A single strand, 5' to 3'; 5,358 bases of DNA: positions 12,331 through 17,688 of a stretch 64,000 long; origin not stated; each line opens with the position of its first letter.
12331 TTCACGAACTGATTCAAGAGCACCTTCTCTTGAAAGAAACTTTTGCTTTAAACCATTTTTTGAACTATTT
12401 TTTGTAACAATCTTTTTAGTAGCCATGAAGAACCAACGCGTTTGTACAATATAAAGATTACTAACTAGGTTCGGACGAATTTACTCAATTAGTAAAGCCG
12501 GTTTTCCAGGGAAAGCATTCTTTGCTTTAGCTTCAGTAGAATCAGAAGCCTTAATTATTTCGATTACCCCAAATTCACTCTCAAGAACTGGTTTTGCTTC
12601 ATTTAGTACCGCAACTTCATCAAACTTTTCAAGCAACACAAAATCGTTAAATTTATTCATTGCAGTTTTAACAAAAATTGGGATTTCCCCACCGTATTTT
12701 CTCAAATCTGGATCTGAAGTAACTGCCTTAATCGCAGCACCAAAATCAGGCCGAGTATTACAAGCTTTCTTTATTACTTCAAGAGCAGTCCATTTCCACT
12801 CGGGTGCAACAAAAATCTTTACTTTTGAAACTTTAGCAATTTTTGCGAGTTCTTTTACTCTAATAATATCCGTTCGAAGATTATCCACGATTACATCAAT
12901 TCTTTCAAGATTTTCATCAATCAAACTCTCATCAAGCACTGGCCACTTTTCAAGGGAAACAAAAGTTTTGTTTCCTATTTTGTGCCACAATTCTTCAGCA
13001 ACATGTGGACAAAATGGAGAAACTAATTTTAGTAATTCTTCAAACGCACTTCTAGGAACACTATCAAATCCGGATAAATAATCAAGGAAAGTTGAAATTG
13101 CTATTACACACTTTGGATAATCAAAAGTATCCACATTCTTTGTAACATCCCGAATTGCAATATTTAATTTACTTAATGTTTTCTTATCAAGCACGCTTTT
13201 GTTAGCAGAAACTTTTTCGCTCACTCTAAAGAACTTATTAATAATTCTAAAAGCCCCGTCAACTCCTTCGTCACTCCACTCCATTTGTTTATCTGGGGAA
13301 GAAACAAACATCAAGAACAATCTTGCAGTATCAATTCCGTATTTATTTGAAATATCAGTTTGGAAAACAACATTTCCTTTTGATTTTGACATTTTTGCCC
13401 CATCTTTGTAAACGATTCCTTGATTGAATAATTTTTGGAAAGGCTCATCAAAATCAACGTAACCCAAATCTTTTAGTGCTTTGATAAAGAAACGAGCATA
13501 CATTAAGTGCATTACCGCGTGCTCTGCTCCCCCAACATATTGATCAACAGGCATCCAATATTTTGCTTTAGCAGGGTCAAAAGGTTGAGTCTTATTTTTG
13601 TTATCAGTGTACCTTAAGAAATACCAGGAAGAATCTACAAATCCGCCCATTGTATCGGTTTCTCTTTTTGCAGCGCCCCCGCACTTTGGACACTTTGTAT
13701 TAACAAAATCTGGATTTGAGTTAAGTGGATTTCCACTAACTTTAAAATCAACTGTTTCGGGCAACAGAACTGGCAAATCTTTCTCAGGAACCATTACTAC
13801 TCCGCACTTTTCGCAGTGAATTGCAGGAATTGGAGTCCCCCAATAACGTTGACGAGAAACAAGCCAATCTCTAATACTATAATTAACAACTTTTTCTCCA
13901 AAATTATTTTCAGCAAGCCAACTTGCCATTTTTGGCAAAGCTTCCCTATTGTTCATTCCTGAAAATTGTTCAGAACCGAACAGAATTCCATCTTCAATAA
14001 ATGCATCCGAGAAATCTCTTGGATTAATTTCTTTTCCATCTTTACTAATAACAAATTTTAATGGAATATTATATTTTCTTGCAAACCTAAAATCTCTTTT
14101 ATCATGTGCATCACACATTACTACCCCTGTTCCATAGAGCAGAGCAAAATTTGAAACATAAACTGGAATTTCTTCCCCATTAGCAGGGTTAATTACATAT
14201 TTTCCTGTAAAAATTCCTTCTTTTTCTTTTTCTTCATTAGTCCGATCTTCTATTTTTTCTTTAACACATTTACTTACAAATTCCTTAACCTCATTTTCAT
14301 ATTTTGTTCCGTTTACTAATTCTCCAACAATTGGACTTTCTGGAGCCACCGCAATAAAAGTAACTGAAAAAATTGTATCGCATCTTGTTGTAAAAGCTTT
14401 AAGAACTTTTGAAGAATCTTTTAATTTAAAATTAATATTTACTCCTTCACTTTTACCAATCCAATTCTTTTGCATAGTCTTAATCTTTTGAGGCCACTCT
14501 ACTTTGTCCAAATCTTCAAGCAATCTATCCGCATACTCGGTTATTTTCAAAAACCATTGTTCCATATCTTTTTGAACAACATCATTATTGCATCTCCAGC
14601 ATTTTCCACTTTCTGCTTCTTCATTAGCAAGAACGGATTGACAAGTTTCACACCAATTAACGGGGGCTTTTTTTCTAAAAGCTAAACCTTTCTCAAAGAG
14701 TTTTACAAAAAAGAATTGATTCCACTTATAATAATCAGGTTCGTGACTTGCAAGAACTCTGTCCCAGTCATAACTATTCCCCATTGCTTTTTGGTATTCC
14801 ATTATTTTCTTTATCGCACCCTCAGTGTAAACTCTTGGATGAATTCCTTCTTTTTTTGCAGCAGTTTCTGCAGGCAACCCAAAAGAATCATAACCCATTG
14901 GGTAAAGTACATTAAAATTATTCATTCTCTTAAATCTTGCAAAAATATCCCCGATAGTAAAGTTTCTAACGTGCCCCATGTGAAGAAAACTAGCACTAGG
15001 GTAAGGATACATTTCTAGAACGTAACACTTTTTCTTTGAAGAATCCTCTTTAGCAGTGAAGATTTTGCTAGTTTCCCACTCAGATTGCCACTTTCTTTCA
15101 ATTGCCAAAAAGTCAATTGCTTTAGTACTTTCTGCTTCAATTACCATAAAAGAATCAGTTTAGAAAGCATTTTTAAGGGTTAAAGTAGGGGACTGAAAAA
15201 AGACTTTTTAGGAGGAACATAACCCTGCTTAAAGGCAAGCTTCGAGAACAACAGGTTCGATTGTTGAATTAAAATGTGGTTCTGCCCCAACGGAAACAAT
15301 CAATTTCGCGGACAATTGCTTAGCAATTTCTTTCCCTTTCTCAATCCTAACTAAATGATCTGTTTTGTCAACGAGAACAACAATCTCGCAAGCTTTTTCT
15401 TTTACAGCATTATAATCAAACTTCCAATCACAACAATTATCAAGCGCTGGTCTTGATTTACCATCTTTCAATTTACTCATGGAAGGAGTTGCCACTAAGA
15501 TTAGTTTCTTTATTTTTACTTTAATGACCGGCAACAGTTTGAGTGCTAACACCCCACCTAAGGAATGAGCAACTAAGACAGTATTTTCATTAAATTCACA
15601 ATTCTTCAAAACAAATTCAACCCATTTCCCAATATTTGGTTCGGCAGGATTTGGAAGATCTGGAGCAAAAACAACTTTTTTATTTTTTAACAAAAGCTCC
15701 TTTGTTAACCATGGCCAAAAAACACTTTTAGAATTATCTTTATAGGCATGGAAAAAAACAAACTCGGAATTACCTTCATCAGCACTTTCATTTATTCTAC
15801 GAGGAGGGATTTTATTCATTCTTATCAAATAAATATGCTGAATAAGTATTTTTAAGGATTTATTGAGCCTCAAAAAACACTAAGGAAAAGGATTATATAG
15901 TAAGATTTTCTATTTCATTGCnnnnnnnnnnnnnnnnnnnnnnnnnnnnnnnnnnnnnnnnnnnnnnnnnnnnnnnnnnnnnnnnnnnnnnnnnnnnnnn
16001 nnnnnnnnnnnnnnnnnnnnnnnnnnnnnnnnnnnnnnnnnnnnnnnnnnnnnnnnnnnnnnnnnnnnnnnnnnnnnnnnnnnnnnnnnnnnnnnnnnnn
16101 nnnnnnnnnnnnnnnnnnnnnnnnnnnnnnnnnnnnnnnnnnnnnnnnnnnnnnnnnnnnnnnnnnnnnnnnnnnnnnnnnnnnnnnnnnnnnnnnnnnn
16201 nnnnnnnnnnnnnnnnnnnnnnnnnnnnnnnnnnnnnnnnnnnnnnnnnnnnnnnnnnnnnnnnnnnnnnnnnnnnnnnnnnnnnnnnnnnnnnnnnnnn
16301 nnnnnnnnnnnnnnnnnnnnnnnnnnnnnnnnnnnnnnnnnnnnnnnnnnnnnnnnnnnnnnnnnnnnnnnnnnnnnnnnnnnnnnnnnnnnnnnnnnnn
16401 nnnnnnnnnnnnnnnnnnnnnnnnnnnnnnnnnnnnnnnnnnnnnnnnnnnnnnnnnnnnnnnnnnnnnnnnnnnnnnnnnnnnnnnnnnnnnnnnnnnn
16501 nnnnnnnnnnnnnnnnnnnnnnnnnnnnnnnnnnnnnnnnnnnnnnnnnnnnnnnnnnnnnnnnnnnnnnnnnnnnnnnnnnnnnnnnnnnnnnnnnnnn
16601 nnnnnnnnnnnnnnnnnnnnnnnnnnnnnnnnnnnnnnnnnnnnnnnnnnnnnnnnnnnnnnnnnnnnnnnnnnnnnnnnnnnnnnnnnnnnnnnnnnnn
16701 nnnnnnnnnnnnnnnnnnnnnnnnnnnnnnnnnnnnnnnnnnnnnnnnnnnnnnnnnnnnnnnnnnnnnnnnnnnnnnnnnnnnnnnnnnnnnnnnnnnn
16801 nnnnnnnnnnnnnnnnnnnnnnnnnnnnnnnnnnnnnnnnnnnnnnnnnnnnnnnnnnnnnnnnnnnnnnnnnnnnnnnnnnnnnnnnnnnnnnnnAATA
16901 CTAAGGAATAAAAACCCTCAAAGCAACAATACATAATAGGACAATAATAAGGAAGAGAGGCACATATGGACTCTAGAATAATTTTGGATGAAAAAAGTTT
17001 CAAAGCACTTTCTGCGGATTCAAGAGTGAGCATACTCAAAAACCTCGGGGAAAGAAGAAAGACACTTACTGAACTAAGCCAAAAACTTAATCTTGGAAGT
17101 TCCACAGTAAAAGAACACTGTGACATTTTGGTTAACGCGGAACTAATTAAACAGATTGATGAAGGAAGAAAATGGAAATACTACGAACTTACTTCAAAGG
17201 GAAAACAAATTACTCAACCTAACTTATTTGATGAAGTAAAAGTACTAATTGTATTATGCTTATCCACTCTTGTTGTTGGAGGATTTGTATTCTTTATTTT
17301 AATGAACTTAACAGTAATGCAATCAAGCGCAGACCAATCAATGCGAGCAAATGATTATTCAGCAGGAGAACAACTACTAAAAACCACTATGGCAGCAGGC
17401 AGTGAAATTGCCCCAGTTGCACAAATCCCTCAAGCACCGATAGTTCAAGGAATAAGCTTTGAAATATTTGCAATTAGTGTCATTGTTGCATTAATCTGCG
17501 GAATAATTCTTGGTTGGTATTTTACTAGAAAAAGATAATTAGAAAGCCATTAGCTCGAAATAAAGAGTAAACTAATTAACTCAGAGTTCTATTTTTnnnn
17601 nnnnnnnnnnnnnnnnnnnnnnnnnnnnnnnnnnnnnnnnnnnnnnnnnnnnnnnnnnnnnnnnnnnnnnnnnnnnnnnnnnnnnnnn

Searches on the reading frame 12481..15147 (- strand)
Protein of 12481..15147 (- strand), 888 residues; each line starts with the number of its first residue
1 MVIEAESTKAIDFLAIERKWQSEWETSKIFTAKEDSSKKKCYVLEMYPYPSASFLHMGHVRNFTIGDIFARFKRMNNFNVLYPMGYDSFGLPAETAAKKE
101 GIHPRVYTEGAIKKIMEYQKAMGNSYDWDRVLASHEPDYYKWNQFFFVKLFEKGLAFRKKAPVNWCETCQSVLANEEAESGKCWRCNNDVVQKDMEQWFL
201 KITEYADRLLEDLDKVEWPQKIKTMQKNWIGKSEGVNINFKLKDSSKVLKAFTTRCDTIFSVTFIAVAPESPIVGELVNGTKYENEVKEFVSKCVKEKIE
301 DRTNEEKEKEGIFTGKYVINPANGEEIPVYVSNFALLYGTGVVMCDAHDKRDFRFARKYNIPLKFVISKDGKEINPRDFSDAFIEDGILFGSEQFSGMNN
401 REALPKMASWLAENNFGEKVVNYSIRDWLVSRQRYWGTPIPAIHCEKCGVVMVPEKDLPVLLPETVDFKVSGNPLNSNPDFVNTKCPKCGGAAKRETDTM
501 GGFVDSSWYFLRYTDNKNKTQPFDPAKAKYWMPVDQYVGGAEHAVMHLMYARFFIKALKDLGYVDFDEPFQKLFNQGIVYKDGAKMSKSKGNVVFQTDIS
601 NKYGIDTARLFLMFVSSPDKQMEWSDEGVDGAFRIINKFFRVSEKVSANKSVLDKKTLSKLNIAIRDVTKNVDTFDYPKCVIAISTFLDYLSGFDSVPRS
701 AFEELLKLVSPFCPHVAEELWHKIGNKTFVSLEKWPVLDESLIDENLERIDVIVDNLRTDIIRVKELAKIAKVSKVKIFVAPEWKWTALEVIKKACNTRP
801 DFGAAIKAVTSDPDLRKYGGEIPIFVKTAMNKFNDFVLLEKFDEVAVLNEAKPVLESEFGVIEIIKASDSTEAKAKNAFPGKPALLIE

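Call 79: search_protein_families(library=pfam, proteins=[window:12481-15147:-], max_evalue=0.00001)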
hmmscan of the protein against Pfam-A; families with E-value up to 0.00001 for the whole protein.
window:12481-15147:- (888 aa): 5 families
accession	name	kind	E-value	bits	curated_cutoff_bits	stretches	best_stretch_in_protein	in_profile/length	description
PF13603.12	tRNA-synt_1_2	-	1e-58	198.3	25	1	227-411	1-184/185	Leucyl-tRNA synthetase, editing domain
PF00133.28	tRNA-synt_1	-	7.9e-47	160.4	22.7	2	19-231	1-226/414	tRNA synthetases class I (I, L, M and V)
PF09334.17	tRNA-synt_1g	-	1.8e-29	103.2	20.1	2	47-190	7-146/391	tRNA synthetases class I (M)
PF08264.19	Anticodon_1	-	6.8e-17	62.1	25.1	1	654-772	1-140/148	Anticodon-binding domain of tRNA ligase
PF01406.26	tRNA-synt_1e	-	3.2e-06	27.2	27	0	569-629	237-296/301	tRNA synthetases class I (C) catalytic domain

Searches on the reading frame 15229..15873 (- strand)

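Call 79: search_protein_families(library=pfam, proteins=[window:15229-15873:-], max_evalue=0.00001)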
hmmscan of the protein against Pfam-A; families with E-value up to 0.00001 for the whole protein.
window:15229-15873:- (214 aa): 1 family
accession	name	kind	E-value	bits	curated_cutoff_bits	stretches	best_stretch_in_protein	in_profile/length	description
PF06821.19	Ser_hydrolase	-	6.3e-13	49.4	22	1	44-203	7-156/172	Serine hydrolase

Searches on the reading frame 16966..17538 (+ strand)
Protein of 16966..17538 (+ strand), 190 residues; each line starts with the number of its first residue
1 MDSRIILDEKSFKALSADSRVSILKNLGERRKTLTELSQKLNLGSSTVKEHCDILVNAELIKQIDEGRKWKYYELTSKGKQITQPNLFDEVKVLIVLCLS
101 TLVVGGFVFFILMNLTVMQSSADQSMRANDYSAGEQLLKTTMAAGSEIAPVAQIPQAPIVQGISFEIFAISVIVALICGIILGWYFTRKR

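Call 79: search_protein_families(library=pfam, proteins=[window:16966-17538:+], max_evalue=0.00001)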
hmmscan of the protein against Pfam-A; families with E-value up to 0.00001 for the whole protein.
window:16966-17538:+ (190 aa): 2 families
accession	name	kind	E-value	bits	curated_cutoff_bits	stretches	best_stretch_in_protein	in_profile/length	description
PF14947.12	HTH_45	-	4.6e-06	27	25.5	1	22-83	10-66/77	Winged helix-turn-helix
PF01022.26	HTH_5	-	8.2e-06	26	22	0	19-62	3-46/47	Bacterial regulatory protein, arsR family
